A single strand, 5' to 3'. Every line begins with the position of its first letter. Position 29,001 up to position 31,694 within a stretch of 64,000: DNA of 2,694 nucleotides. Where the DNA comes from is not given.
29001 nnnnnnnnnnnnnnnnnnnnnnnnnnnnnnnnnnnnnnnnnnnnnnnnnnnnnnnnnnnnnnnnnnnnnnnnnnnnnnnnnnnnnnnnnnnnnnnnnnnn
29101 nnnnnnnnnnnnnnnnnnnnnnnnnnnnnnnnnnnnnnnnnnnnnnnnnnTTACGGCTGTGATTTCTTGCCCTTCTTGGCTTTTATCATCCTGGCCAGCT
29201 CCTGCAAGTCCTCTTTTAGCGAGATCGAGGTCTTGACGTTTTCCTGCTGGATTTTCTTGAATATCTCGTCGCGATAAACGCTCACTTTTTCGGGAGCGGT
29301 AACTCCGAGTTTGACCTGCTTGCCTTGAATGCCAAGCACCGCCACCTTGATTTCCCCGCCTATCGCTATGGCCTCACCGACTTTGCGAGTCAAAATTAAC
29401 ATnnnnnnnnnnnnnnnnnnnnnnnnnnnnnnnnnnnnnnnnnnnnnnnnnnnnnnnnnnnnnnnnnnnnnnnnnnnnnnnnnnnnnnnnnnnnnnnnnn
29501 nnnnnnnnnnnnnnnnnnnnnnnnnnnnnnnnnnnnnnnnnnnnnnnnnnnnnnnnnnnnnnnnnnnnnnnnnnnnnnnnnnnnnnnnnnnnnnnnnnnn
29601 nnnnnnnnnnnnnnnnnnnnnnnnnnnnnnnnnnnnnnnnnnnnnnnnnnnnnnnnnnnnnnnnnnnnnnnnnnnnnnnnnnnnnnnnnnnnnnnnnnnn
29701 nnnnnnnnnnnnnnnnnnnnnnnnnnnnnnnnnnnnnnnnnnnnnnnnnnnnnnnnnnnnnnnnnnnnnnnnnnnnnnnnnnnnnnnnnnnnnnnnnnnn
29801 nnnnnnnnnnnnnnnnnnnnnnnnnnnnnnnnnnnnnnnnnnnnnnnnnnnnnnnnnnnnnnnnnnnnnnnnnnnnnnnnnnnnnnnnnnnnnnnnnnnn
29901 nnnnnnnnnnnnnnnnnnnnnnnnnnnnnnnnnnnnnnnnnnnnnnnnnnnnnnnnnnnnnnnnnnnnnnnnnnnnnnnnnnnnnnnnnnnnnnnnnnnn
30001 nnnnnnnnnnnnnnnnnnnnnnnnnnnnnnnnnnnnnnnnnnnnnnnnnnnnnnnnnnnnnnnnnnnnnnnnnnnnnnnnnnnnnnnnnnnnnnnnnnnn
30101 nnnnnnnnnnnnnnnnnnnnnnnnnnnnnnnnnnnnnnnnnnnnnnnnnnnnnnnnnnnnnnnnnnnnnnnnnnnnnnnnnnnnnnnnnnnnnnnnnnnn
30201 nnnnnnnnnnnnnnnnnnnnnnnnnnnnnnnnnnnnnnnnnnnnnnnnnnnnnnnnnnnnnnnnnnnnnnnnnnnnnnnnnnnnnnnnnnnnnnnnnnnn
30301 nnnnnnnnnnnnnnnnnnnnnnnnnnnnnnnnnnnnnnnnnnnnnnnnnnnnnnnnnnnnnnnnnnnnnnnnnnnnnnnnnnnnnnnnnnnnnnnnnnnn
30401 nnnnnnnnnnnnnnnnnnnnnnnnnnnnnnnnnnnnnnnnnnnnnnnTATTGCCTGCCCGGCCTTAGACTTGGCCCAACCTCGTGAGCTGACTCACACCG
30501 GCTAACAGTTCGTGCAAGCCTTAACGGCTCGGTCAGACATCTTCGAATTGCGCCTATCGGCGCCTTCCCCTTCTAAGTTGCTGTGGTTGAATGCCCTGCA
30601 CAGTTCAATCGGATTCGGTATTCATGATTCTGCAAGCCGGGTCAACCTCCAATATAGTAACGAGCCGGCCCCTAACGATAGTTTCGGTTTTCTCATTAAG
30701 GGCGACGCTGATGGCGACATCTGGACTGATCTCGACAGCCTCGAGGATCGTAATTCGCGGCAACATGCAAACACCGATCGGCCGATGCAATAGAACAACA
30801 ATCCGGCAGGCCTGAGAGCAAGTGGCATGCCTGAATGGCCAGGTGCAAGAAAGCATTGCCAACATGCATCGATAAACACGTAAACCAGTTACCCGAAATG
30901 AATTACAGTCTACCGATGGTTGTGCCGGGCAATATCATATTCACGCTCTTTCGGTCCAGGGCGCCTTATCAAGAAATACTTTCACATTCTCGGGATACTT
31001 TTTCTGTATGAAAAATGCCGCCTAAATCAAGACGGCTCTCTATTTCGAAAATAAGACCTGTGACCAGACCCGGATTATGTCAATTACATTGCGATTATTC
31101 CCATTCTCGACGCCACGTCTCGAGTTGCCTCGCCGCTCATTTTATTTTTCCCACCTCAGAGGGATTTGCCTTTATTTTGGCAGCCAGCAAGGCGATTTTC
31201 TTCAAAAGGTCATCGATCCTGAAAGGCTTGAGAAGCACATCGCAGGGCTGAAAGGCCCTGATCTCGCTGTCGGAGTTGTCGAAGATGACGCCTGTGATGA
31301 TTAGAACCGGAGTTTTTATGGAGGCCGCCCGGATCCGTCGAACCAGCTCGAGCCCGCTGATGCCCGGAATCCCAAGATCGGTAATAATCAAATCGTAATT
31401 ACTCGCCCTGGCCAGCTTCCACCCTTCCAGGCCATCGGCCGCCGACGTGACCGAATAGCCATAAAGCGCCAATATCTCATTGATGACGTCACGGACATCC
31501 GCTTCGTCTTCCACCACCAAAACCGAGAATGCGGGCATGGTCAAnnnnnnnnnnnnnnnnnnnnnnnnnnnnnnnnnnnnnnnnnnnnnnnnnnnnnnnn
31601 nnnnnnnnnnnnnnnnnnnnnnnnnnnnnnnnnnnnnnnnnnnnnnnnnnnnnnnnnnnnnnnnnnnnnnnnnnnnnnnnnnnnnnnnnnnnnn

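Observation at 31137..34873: Five-gene signalling operon: GAF pseudo-kinase, GAF histidine kinase, receiver, mini MCP-like protein, receiver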

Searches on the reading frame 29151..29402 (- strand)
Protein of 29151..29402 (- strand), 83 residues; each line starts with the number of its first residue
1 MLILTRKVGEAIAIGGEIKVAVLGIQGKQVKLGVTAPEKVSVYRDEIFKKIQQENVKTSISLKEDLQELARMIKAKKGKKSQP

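Call 18: search_protein_families(library=pfam, proteins=[window:29151-29402:-], max_evalue=0.001)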
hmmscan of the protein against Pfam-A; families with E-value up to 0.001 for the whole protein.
window:29151-29402:- (83 aa): 1 family
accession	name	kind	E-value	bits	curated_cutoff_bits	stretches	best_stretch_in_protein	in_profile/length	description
PF02599.21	CsrA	-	4.2e-23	81.5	27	1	1-53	1-53/53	Global regulator protein family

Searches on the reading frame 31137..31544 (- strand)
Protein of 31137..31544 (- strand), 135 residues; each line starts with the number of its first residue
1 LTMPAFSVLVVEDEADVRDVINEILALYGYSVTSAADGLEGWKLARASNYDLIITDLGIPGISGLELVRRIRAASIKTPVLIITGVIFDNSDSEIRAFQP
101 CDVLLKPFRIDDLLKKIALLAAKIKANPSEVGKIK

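Call 3: search_protein_families(library=pfam, proteins=[window:31137-31544:-], max_evalue=1)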
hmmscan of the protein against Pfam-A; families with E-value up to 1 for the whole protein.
window:31137-31544:- (135 aa): 2 families
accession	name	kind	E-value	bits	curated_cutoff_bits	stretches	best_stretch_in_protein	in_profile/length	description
PF00072.30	Response_reg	-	3.2e-24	85.7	30.2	1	8-117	1-110/111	Response regulator receiver domain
PF10440.15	WIYLD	-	0.49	10.7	27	1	14-53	22-51/61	Ubiquitin-binding WIYLD domain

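Call 4: search_protein_families(library=ncbifam, proteins=[window:31137-31544:-], max_evalue=1)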
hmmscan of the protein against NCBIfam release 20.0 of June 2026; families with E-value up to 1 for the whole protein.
window:31137-31544:- (135 aa): 101 families (the best 25 are shown)
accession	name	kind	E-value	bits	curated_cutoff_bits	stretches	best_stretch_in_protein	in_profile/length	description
NF045991.1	RespRegCtrARhodob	equivalog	9.7e-21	74.5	350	1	8-125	3-120/224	response regulator transcription factor CtrA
NF041734.1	resp_reg_RppA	equivalog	3.1e-19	69.3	250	1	8-121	3-118/229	two-component system response regulator RppA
TIGR01387.1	cztR_silR_copR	subfamily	2.8e-18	66.4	279.2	1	8-134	1-127/218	heavy metal response regulator transcription factor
NF046022.1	RespRegCpdRBruc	equivalog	4.7e-18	65.3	180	1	7-120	3-116/120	cell cycle two-component system response regulator CpdR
NF041733.1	resp_reg_CseB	equivalog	7.7e-17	61.4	350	1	7-85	2-79/228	two-component system response regulator CseB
NF000402.1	vanR-B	exception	2e-16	60.1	480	1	7-124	4-120/219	vancomycin resistance response regulator transcription factor VanR-B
NF007346.1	PRK09836.1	equivalog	3.7e-16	59.6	420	1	8-121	3-116/227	copper/silver response regulator transcription factor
NF007969.0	PRK10693.1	equivalog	7.3e-16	58.1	329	1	7-116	9-118/337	two-component system response regulator RssB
NF007928.2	PRK10643.1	equivalog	2.4e-15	56.8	330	1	8-122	3-117/216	two-component system response regulator PmrA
NF008567.0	PRK11517.1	equivalog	1.2e-14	54.3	353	1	8-118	3-112/223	response regulator transcription factor HprR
NF045505.1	RR_RssB_Pseudo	equivalog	1.5e-14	53.8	700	1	1-109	1-109/394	two-component system response regulator RssB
NF007005.1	PRK09468.1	equivalog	2.7e-14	53.2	331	1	7-120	5-119/237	osmolarity response regulator transcription factor OmpR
NF045944.1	ResRegRpaBCyano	equivalog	2.9e-14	53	330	1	9-126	1-117/229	response regulator transcription factor RpaB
NF006900.1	PRK09390.1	equivalog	3.9e-14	52.7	255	1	6-124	5-123/203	response regulator FixJ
NF008469.0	PRK11361.1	equivalog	8.6e-14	51.1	714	1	5-123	4-121/461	acetoacetate metabolism transcriptional regulator AtoC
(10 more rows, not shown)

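Call 67: search_solved_structures(query=window:31137-31535:-, max_evalue=1e-8)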
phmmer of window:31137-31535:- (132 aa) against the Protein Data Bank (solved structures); distinct sequences matched with E-value up to 1e-8: 111 (the best 60 are shown).
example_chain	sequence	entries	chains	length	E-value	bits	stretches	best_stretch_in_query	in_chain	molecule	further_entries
3a0u_A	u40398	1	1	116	3.1e-16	63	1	5-117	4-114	Response regulator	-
3a0r_B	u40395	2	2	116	3.7e-16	62.8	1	5-117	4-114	Response regulator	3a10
4qpj_C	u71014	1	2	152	2.6e-15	60.1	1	3-116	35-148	Cell cycle response regulator CtrA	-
9xzo_A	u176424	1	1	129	1.3e-14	57.7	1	4-115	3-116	De novo protein M1X0B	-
6is1_A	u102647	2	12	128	1.4e-14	57.7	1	4-117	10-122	Response regulator ArlR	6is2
6is3_C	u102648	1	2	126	1.6e-14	57.5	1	4-116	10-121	Response regulator ArlR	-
5t3y_A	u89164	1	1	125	2.2e-14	57.1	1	4-92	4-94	Two-component system response regulator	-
4h60_A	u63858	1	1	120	5.8e-14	55.7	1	4-114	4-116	Chemotaxis protein CheY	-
4hnr_A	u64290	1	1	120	6e-14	55.6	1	4-114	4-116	Chemotaxis protein CheY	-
6ont_A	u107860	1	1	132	1.5e-13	54.4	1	5-122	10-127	Two-component response regulator 1452 receiver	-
8gc6_A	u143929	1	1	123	1.7e-13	54.1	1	5-118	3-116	Response regulator protein CarR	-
3nnn_A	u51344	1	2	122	1.9e-13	54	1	4-117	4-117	DNA BINDING RESPONSE REGULATOR D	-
3eq2_A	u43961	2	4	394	3.3e-13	53.3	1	4-106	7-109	Probable two-component response regulator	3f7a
1kgs_A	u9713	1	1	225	4.2e-13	52.9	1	4-119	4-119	DNA BINDING RESPONSE REGULATOR D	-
1zy2_A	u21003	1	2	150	5.5e-13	52.5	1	4-110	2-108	transcriptional regulator NtrC1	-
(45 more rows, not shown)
